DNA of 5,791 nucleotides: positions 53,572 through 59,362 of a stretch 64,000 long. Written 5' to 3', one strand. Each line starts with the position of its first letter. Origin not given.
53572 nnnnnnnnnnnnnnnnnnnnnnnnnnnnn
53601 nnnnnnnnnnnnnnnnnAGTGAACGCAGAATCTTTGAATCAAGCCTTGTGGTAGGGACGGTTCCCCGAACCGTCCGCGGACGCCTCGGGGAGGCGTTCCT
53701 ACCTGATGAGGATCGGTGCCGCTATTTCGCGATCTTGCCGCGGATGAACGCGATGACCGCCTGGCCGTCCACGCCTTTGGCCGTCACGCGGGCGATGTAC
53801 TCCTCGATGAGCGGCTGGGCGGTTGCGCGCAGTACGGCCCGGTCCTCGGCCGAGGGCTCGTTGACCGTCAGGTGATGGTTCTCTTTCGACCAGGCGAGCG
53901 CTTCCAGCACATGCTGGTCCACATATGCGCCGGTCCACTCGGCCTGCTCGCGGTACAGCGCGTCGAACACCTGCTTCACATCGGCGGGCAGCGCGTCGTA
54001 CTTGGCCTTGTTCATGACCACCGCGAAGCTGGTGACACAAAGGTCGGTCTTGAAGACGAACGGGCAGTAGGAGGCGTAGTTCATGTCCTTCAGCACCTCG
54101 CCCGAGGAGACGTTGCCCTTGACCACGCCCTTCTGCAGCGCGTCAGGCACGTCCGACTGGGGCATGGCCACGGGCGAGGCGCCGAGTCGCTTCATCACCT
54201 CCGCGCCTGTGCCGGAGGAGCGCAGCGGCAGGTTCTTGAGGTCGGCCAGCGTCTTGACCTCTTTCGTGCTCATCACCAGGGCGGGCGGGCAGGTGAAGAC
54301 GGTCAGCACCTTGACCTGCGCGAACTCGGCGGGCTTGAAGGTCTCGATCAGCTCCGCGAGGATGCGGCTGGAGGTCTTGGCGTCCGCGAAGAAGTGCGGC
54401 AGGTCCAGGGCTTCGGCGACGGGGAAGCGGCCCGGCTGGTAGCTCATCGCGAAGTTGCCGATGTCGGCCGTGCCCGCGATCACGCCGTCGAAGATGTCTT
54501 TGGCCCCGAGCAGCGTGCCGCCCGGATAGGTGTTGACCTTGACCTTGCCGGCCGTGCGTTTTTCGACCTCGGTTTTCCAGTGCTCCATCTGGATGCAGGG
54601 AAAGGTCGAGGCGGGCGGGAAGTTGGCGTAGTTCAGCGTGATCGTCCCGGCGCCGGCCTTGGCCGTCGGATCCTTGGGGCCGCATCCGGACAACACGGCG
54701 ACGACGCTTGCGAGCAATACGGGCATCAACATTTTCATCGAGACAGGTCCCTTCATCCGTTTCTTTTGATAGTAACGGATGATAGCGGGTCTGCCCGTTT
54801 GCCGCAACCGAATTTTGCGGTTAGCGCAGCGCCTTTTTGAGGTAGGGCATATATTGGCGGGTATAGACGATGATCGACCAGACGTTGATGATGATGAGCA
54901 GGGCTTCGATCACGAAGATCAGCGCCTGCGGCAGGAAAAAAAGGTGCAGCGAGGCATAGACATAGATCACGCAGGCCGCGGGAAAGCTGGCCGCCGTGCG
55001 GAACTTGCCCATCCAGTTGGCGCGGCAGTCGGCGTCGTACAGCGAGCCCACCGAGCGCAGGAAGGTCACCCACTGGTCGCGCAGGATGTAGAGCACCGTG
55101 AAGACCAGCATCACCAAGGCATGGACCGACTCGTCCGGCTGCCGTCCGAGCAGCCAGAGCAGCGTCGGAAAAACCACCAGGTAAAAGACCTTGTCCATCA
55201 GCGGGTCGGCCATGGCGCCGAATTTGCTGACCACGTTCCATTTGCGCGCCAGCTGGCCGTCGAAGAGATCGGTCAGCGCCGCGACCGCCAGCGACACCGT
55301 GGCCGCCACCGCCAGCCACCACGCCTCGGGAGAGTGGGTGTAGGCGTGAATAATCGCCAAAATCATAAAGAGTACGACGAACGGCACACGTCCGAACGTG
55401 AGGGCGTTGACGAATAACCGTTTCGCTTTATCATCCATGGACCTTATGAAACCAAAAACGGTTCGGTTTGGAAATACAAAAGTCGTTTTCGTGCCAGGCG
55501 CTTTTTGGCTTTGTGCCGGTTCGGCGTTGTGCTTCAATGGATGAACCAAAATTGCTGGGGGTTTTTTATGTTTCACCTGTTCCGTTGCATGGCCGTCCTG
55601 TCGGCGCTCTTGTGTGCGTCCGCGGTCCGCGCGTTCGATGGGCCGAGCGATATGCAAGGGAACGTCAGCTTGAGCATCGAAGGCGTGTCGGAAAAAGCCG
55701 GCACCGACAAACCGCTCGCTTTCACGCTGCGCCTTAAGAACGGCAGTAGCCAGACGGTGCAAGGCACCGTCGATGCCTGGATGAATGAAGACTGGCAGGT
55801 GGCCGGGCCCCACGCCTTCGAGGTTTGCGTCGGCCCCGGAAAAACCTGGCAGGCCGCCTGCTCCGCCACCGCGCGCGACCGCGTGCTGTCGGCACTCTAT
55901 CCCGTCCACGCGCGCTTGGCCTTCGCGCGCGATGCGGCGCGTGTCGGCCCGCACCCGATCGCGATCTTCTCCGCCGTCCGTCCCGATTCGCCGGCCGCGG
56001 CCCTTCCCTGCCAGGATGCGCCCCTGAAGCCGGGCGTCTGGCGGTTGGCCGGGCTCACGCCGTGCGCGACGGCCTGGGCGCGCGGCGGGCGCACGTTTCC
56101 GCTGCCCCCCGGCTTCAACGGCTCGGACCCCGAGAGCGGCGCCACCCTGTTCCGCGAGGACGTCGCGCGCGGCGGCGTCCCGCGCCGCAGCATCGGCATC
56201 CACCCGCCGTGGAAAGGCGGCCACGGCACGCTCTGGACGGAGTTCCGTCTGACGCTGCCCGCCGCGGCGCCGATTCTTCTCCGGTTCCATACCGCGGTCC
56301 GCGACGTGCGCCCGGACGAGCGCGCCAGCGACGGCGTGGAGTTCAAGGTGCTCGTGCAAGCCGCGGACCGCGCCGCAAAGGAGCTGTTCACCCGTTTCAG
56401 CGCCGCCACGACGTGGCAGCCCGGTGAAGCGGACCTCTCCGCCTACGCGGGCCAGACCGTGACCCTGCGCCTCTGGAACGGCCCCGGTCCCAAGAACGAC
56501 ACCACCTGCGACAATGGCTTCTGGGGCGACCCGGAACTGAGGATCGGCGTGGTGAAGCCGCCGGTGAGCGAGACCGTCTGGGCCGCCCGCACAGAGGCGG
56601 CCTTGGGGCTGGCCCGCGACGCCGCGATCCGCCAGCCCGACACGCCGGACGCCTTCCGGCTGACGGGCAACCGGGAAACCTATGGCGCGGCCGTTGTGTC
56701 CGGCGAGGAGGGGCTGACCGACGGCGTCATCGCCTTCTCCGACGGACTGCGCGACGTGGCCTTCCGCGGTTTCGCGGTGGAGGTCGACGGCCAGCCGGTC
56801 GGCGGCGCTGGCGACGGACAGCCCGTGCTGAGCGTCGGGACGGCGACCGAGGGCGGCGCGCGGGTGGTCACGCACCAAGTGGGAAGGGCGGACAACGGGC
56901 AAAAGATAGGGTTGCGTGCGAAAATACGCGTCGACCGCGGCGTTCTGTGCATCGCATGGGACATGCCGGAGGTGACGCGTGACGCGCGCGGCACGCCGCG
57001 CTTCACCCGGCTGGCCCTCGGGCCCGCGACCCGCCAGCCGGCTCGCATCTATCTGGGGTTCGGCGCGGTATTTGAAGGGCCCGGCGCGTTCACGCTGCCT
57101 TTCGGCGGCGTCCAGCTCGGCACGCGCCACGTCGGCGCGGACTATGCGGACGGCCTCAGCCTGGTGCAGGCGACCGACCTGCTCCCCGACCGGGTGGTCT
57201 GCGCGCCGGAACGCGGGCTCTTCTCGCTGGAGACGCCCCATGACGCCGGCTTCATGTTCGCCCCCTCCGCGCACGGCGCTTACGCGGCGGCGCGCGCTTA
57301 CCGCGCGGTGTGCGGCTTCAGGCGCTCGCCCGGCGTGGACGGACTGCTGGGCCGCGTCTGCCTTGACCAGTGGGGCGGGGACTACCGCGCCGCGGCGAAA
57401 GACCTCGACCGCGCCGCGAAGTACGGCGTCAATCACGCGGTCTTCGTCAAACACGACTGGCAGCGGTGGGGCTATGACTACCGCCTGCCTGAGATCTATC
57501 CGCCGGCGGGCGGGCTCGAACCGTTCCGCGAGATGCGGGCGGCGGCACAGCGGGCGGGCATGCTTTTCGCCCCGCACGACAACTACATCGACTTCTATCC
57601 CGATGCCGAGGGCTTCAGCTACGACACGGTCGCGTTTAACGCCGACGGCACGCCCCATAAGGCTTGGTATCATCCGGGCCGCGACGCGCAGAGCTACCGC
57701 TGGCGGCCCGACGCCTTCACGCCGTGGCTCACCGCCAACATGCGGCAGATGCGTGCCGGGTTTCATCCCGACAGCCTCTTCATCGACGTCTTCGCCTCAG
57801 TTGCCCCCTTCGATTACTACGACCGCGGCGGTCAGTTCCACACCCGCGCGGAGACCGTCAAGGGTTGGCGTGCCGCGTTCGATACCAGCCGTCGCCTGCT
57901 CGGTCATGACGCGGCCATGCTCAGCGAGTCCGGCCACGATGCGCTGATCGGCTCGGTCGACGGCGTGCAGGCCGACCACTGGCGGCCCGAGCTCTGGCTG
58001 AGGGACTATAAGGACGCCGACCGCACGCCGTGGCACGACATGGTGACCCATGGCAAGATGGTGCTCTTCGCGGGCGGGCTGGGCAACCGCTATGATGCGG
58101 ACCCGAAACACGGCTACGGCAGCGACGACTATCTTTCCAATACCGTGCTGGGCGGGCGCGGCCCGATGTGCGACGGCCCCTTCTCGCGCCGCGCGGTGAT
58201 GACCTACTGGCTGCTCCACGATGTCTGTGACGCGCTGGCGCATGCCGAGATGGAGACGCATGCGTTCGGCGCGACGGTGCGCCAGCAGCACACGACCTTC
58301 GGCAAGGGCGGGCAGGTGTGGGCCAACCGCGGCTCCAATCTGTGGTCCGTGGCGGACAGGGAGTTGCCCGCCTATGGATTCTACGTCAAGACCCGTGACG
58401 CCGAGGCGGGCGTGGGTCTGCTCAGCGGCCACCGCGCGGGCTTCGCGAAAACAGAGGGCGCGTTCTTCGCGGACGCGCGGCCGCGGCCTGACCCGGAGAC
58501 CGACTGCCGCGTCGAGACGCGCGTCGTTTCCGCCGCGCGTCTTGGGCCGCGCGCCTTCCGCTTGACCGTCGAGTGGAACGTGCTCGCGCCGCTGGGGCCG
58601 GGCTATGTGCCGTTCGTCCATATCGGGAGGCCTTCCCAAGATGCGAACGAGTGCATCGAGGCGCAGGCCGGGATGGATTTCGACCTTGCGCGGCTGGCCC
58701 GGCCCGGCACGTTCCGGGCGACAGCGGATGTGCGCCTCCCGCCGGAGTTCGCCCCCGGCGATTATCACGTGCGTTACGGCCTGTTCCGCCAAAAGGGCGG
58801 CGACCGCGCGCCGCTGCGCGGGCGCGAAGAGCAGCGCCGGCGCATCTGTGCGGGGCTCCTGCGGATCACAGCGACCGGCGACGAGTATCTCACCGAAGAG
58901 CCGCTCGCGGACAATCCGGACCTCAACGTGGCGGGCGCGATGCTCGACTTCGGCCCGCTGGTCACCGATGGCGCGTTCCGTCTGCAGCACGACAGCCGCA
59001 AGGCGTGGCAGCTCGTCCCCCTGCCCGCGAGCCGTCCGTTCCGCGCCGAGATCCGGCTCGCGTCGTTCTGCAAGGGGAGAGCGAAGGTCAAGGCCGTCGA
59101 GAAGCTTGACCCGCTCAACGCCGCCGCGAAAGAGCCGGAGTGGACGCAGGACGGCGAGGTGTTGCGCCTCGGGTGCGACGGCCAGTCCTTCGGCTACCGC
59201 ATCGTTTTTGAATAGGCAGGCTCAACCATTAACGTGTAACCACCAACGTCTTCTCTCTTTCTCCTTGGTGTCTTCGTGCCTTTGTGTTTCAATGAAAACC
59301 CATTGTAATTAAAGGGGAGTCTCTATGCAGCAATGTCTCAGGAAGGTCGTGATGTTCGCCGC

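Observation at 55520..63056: Tandem paralogous ~1,240-aa secreted NPCBM-domain proteins with an unassigned catalytic-like region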

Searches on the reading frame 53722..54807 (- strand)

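Call 10: search_protein_families(library=pfam, proteins=[window:53722-54807:-], max_evalue=0.001)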
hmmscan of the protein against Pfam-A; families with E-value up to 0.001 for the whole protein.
window:53722-54807:- (361 aa): 1 family
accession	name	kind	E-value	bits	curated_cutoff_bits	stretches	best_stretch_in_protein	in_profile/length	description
PF03480.18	DctP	-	5.6e-47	160.9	23.4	1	66-337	7-283/286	Bacterial extracellular solute-binding protein, family 7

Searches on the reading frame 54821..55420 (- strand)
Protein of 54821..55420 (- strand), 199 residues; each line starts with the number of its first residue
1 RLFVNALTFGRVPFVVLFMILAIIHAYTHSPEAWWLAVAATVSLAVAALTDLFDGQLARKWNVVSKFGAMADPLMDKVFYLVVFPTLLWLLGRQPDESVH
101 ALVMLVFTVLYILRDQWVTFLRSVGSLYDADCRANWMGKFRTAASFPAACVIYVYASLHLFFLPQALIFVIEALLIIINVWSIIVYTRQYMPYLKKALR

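Call 10: search_protein_families(library=pfam, proteins=[window:54821-55420:-], max_evalue=0.001)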
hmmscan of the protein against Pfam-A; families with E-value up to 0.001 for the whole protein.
window:54821-55420:- (199 aa): 1 family
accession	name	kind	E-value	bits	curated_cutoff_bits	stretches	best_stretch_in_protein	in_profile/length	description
PF01066.26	CDP-OH_P_transf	-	4.3e-24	86.1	22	1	5-169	5-143/152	CDP-alcohol phosphatidyltransferase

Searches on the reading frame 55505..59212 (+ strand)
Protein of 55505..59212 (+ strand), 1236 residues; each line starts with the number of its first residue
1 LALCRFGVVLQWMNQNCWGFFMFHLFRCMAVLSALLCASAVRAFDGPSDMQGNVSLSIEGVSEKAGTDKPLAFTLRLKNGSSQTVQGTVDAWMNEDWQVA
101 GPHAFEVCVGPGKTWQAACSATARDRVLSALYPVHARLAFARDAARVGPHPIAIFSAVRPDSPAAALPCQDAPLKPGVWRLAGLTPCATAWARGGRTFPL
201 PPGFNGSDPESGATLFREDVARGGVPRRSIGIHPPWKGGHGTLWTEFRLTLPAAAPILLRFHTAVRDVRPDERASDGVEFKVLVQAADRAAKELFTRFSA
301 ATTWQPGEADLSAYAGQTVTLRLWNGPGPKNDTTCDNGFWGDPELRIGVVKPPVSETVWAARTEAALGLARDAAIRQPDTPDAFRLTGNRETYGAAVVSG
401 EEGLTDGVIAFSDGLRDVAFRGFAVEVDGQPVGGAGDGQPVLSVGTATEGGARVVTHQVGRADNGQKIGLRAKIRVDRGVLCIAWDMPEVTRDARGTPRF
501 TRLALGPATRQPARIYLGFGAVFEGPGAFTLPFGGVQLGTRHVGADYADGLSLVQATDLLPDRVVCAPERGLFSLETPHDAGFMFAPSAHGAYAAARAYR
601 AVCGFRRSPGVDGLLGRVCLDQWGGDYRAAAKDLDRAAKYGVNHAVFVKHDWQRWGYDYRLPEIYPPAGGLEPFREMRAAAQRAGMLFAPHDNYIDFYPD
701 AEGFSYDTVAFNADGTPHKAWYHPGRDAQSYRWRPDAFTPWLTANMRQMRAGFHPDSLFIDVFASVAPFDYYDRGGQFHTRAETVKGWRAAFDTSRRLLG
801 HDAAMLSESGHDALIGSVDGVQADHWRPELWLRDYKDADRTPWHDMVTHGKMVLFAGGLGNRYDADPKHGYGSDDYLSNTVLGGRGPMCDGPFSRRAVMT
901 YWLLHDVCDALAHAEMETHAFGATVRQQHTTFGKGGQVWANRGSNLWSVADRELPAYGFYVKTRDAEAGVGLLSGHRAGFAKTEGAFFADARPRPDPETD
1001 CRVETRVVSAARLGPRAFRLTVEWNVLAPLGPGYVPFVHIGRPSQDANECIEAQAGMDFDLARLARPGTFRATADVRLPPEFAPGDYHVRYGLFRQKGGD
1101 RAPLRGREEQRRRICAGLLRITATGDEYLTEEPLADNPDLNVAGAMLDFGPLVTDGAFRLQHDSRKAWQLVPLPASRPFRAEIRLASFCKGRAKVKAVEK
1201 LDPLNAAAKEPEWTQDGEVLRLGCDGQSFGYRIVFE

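Call 4: search_protein_families(library=pfam, proteins=[window:55505-59212:+], max_evalue=1)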
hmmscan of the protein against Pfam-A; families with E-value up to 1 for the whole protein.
window:55505-59212:+ (1236 aa): 4 families
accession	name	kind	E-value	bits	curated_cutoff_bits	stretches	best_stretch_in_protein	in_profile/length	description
PF19773.5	DUF6259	-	0.00013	21.6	28.7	1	636-776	70-215/300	Domain of unknown function (DUF6259)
PF18952.6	DUF5696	-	0.0025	16.8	25.6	1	632-797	271-443/612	Family of unknown function (DUF5696)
PF10633.15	NPCBM_assoc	-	0.064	13.9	24.4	0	1062-1091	44-73/78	NPCBM-associated, NEW3 domain of alpha-galactosidase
PF20602.3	pAdhesive_8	-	0.38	10.9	27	1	63-97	27-61/140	Putative adhesive domain (group 8)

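Call 5: search_protein_families(library=ncbifam, proteins=[window:55505-59212:+], max_evalue=1)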
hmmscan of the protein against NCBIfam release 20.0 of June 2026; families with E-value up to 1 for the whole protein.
window:55505-59212:+ (1236 aa): 0 families

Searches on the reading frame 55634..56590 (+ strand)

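Call 81: search_protein_families(library=pfam, proteins=[window:55634-56590:+], max_evalue=10)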
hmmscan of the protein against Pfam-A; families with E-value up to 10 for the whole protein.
window:55634-56590:+ (319 aa): 1 family
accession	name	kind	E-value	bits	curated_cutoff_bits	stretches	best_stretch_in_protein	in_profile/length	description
PF20602.3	pAdhesive_8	-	0.073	13.2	27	1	20-54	27-61/140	Putative adhesive domain (group 8)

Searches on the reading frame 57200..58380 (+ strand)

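Call 64: search_protein_families(library=pfam, proteins=[window:57200-58380:+], max_evalue=10)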
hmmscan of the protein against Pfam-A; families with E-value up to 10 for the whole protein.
window:57200-58380:+ (393 aa): 2 families
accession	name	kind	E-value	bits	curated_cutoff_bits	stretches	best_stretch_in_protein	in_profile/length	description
PF19773.5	DUF6259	-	1.7e-05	24.5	28.7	1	71-282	70-288/300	Domain of unknown function (DUF6259)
PF18952.6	DUF5696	-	0.00027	20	25.6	1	66-233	270-444/612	Family of unknown function (DUF5696)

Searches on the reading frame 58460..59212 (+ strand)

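Call 81: search_protein_families(library=pfam, proteins=[window:58460-59212:+], max_evalue=10)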
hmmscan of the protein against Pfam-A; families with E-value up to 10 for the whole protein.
window:58460-59212:+ (251 aa): 1 family
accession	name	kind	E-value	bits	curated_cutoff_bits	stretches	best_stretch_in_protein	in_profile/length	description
PF10633.15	NPCBM_assoc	-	0.083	13.5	24.4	1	77-106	44-73/78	NPCBM-associated, NEW3 domain of alpha-galactosidase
